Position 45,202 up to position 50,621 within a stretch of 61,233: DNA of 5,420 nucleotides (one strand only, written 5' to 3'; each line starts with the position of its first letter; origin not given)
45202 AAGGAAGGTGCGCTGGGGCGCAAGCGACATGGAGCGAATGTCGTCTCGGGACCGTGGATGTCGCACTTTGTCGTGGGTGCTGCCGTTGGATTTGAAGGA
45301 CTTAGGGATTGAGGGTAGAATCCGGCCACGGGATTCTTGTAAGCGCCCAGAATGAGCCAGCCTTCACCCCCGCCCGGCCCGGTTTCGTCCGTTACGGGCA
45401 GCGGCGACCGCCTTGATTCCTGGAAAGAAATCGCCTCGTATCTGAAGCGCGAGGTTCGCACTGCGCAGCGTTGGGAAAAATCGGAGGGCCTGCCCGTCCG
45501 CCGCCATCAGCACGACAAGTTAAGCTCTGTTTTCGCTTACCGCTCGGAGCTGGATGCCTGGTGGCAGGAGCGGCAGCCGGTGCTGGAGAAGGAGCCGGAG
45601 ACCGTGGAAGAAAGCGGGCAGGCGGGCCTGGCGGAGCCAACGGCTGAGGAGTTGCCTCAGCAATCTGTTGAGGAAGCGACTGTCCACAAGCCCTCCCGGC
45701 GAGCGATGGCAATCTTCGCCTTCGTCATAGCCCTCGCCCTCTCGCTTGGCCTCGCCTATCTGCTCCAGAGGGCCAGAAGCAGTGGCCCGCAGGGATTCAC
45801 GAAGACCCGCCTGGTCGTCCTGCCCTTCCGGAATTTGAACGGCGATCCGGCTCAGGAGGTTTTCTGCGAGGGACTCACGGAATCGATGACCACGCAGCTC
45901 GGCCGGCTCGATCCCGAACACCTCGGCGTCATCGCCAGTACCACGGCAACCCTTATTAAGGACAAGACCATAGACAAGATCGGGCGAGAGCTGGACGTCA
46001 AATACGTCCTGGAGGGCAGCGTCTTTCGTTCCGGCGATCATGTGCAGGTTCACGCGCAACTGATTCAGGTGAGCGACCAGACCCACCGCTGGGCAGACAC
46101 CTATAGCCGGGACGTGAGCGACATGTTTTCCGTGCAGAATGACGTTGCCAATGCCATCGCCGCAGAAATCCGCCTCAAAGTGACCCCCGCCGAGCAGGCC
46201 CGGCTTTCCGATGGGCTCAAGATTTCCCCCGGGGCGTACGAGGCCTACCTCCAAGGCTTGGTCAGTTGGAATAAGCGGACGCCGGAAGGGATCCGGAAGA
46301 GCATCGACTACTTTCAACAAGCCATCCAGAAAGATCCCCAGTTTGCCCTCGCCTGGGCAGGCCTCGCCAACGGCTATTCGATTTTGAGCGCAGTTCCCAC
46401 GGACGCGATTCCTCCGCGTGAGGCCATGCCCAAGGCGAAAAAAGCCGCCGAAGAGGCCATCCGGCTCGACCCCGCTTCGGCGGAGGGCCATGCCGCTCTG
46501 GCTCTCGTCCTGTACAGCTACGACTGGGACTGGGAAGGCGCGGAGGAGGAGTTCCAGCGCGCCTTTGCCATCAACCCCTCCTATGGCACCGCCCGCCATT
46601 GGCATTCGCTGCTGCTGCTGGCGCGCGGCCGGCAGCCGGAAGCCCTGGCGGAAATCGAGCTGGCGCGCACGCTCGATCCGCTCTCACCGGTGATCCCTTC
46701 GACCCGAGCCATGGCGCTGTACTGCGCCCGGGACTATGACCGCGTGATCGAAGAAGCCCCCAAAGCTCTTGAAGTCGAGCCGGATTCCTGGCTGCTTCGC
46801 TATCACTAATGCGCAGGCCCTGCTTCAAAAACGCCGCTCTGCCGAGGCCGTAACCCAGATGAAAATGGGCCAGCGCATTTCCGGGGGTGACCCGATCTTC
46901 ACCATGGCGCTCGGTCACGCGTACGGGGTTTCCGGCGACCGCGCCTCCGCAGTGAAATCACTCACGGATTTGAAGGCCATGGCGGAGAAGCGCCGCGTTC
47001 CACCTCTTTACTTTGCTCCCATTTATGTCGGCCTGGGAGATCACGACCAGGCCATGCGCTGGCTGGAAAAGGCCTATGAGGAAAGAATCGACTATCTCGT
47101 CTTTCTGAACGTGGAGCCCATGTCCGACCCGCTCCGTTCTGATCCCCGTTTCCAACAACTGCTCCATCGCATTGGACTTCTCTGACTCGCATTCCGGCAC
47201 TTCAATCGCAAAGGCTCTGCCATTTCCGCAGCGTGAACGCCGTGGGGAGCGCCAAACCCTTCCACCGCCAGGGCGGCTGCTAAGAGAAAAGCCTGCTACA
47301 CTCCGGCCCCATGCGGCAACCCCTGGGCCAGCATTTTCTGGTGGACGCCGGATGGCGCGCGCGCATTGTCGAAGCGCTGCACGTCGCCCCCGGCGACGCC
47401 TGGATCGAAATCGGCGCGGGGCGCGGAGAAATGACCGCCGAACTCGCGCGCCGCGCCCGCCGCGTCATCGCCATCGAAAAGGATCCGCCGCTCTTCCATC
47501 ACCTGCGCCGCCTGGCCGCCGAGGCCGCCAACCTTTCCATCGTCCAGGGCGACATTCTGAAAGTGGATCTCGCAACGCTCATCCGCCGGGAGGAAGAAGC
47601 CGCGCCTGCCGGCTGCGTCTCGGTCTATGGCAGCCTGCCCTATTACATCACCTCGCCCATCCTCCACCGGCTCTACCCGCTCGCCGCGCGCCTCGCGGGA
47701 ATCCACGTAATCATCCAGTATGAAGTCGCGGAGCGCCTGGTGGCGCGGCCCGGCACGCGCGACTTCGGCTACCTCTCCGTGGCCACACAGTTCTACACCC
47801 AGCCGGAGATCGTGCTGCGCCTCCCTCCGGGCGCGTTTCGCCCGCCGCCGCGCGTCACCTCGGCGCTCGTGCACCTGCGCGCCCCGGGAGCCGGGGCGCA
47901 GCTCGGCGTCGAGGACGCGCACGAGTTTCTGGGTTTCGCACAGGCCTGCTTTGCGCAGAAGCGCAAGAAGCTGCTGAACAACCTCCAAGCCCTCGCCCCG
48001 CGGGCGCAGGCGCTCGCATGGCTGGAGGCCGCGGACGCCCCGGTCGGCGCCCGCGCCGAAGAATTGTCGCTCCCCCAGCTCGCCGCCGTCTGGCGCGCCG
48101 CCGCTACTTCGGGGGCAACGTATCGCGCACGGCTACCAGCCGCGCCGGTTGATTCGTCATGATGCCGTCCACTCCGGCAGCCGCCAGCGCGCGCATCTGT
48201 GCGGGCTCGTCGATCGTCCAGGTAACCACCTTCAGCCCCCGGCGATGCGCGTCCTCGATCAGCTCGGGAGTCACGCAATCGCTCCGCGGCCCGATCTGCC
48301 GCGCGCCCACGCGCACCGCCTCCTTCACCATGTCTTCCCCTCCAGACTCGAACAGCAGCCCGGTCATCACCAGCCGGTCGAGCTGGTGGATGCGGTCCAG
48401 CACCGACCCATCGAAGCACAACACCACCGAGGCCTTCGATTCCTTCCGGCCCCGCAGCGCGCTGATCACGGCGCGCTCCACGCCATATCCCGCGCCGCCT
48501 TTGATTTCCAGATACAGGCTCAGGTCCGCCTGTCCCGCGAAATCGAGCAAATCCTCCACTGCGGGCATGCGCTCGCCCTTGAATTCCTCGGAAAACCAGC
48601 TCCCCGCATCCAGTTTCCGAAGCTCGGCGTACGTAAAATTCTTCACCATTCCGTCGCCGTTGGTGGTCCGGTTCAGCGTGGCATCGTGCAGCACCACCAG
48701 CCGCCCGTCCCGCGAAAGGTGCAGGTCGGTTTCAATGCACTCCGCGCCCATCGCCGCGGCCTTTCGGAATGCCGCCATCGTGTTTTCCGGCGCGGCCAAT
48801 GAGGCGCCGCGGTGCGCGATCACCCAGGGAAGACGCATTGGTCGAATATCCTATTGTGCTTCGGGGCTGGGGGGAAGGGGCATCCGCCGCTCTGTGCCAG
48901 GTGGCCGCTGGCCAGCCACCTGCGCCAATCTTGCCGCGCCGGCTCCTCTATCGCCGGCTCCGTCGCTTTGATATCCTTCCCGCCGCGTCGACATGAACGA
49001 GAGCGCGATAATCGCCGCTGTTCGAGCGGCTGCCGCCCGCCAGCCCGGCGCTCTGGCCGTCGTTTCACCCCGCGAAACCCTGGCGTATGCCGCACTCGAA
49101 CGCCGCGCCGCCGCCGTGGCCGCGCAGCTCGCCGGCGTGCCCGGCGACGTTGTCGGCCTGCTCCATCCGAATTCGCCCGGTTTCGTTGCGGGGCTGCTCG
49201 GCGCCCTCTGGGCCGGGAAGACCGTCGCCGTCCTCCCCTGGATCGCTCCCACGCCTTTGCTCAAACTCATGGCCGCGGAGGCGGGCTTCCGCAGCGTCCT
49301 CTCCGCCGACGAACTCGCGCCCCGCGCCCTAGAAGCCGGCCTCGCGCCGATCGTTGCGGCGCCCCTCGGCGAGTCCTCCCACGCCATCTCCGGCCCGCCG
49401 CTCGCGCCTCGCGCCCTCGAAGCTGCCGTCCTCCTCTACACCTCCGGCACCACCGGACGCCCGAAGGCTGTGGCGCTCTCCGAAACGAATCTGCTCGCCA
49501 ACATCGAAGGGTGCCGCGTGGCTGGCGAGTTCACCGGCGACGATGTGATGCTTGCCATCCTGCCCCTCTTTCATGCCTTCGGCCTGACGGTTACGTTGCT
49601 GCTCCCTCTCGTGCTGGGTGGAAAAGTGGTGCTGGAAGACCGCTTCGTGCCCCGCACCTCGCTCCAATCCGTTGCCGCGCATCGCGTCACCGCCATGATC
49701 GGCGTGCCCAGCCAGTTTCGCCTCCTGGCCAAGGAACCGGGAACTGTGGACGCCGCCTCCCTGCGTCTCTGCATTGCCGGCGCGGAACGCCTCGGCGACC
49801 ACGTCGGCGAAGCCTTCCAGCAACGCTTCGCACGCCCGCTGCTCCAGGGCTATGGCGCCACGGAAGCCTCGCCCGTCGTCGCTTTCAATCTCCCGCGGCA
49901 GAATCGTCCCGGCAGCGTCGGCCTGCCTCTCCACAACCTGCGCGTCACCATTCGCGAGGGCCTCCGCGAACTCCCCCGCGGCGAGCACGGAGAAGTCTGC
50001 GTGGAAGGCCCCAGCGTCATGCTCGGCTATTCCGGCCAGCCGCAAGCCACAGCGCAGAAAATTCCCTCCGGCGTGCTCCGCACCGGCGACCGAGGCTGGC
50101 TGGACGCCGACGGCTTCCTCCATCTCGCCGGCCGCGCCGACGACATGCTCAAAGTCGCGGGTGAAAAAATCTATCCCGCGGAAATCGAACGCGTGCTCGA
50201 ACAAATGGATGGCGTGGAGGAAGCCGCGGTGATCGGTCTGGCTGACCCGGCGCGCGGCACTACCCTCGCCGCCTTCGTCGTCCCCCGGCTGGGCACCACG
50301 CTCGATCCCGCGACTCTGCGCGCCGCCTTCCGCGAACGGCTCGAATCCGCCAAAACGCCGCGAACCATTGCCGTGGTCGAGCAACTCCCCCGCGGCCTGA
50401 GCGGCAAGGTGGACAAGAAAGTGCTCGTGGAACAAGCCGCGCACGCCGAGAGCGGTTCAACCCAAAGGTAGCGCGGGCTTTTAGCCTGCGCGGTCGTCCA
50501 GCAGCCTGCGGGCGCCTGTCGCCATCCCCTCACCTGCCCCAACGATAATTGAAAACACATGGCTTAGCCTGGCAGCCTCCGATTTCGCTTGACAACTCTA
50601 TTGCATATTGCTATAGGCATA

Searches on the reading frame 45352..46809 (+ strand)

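Call 3: search_protein_families(library=pfam, proteins=[window:45352-46809:+], max_evalue=0.01)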
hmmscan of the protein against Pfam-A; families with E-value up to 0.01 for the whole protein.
window:45352-46809:+ (485 aa): 6 families
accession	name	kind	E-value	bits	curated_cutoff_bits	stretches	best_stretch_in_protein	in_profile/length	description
PF07719.23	TPR_2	-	3.8e-09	36.4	27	0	388-410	11-33/34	Tetratricopeptide repeat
PF13414.12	TPR_11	-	1.3e-07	31.6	26.8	0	368-388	19-39/42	TPR repeat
PF13431.12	TPR_17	-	6.3e-07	29.6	24.4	0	320-340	1-21/34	Tetratricopeptide repeat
PF13428.12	TPR_14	-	1.4e-05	25.7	23.5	0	317-339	20-42/44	Tetratricopeptide repeat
PF14559.12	TPR_19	-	0.0003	21.5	25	0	393-442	6-55/68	Tetratricopeptide repeat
PF17680.6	FlgO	-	0.003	17.9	22.6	1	198-243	70-115/130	FlgO protein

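Call 4: search_protein_families(library=ncbifam, proteins=[window:45352-46809:+], max_evalue=0.01)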
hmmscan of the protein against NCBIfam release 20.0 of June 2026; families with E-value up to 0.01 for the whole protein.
window:45352-46809:+ (485 aa): 7 families
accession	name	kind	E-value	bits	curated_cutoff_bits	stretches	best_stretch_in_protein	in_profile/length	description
NF009037.0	PRK12370.1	equivalog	6.7e-16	57.8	589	1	150-467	120-427/553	HilA/EilA family virulence transcriptional regulator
TIGR02521.1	type_IV_pilW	equivalog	4.4e-09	36.2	154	1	357-439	45-126/234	type IV pilus biogenesis/stability protein PilW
TIGR02917.1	PEP_TPR_lipo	equivalog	8e-08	30.6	312.2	1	317-479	144-294/899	XrtA/PEP-CTERM system TPR-repeat protein PrsT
NF007540.1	PRK10153.1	equivalog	3.1e-05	23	400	1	77-347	125-393/516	lysine decarboxylation/transport transcriptional activator CadC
NF033762.1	social_mot_Tgl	equivalog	7.8e-05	22.1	225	1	362-437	50-125/252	social motility TPR repeat lipoprotein Tgl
TIGR04510.1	mod_pep_cyc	subfamily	0.00012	20.8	400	1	312-343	412-443/814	putative peptide modification system cyclase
NF040959.1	MamA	equivalog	0.00063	19.2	200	0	361-406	157-201/204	magnetosome protein MamA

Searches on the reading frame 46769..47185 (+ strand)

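Call 3: search_protein_families(library=pfam, proteins=[window:46769-47185:+], max_evalue=0.01)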
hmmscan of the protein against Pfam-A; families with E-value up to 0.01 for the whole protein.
window:46769-47185:+ (138 aa): 5 families
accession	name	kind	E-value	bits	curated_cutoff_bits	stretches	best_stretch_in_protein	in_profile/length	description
PF13181.12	TPR_8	-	7.8e-05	23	25.7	0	85-104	10-29/34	Tetratricopeptide repeat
PF07721.20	TPR_4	-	0.0025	18.7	27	0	86-100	11-25/26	Tetratricopeptide repeat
PF07719.23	TPR_2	-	0.0031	18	27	0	85-104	10-29/34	Tetratricopeptide repeat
PF13428.12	TPR_14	-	0.0072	17.4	23.5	0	84-104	9-29/44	Tetratricopeptide repeat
PF13176.12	TPR_7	-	0.0095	16.4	27.9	0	85-104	8-27/36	Tetratricopeptide repeat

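Call 4: search_protein_families(library=ncbifam, proteins=[window:46769-47185:+], max_evalue=0.01)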
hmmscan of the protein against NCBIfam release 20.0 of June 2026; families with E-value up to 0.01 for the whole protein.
window:46769-47185:+ (138 aa): 3 families
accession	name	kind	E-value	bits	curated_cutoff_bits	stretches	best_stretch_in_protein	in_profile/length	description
NF047558.1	TPR_END_plus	domain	4.8e-10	39.2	32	1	84-132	7-55/56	TPR end-of-group domain-containing protein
TIGR02917.1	PEP_TPR_lipo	equivalog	0.00023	19.2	312.2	1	12-106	26-121/899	XrtA/PEP-CTERM system TPR-repeat protein PrsT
NF040959.1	MamA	equivalog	0.002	17.6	200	1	15-106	44-135/204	magnetosome protein MamA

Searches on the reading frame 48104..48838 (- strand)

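Call 68: search_protein_families(library=pfam, proteins=[window:48104-48838:-], max_evalue=0.0001)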
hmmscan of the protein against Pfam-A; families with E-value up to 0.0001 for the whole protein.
window:48104-48838:- (244 aa): 2 families
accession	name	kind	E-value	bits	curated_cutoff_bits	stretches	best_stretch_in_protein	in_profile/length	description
PF03009.23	GDPD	-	2.8e-51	175.4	23.6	1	9-232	1-243/244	Glycerophosphoryl diester phosphodiesterase family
PF13653.12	GDPD_2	-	2.6e-10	40.9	27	1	203-232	1-30/30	Glycerophosphoryl diester phosphodiesterase family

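Call 107: search_protein_families(library=ncbifam, proteins=[window:48104-48838:-], max_evalue=0.00001)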
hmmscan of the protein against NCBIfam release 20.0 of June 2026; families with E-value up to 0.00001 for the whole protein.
window:48104-48838:- (244 aa): 4 families
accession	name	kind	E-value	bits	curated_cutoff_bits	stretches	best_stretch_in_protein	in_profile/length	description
NF006989.0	PRK09454.1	equivalog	4.5e-51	173.6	264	1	3-233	9-243/251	glycerophosphodiester phosphodiesterase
NF053857.1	LysphglycPlipDStph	equivalog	1.3e-23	83.8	450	1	3-84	45-126/305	lysophosphatidylglycerol phospholipase D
NF008354.0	PRK11143.1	equivalog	1.6e-13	50.3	254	1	6-60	33-87/359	glycerophosphodiester phosphodiesterase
NF041304.3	AvrBs2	equivalog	1.3e-06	26.7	1000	1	9-75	274-345/716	type III secretion system effector avirulence protein AvrBs2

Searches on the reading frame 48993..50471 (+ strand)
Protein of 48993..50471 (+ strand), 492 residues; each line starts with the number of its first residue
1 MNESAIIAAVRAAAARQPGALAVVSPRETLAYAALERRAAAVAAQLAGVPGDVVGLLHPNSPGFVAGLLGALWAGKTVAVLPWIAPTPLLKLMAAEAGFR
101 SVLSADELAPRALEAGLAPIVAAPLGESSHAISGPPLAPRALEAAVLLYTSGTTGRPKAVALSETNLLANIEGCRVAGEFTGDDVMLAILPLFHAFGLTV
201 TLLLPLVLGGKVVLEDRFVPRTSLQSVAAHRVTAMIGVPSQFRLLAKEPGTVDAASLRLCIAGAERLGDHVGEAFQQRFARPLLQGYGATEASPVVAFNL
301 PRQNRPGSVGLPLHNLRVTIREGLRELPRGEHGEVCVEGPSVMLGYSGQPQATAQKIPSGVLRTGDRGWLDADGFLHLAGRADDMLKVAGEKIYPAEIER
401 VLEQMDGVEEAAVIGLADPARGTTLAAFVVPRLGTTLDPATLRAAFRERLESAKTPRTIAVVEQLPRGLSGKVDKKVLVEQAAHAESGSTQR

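Call 68: search_protein_families(library=pfam, proteins=[window:48993-50471:+], max_evalue=0.0001)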
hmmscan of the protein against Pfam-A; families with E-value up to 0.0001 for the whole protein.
window:48993-50471:+ (492 aa): 2 families
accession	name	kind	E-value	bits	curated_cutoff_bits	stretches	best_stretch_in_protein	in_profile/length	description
PF00501.34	AMP-binding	-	4.9e-74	249.9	29.9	1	11-346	2-383/384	AMP-binding enzyme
PF13193.12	AMP-binding_C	-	1.5e-15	58.3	24.5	1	397-472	1-76/76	AMP-binding enzyme C-terminal domain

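Call 107: search_protein_families(library=ncbifam, proteins=[window:48993-50471:+], max_evalue=0.00001)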
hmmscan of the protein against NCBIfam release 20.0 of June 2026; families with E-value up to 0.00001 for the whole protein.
window:48993-50471:+ (492 aa): 107 families (the best 25 are shown)
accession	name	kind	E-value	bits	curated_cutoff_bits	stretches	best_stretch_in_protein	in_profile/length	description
NF004837.0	PRK06187.1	subfamily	2.9e-99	332.7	476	1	142-486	170-526/531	long-chain-fatty-acid--CoA ligase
NF004114.0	PRK05605.1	equivalog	4.3e-78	263.1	766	1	140-481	219-568/575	long-chain-fatty-acid--CoA ligase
NF005702.0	PRK07514.1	subfamily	2e-74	250.8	558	1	143-483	158-501/506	malonyl-CoA synthase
NF004511.1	PRK05852.1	equivalog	1e-72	245.5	650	1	10-481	5-503/505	FadD7 family fatty acid--CoA ligase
NF006386.0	PRK08633.1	equivalog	1.9e-69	234.6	1221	1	142-483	782-1142/1147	acyl-[ACP]--phospholipid O-acyltransferase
NF002966.0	PRK03640.1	equivalog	6e-68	229.6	556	1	14-482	12-480/483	o-succinylbenzoate--CoA ligase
NF006181.0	PRK08314.1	subfamily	8.5e-68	229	705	1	141-486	203-558/563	long-chain-fatty-acid--CoA ligase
NF006182.0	PRK08316.1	subfamily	1.1e-67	228.7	663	1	3-485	10-520/523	fatty acyl-CoA synthetase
NF004797.0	PRK06145.1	equivalog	1.7e-66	224.6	850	1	10-480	8-493/499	acyl-CoA synthetase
NF005801.1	PRK07656.1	equivalog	3.3e-66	223.9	657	1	143-478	165-499/500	FadD3 family acyl-CoA ligase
NF005307.0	PRK06839.1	equivalog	4.9e-66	223.4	748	1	10-482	8-493/496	o-succinylbenzoate--CoA ligase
NF005858.0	PRK07787.1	subfamily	4.9e-66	223.1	575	1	19-479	16-469/471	acyl-CoA synthetase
NF005714.0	PRK07529.1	subfamily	7.8e-66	222.7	632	1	141-484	217-578/640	acyl-CoA synthetase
NF005220.0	PRK06710.1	equivalog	4.6e-63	213.2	1116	1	144-483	208-554/563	long-chain-fatty-acid--CoA ligase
TIGR01733.1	AA-adenyl-dom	subfamily_domain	3.1e-62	210.7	317.4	1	32-413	2-409/409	amino acid adenylation domain-containing protein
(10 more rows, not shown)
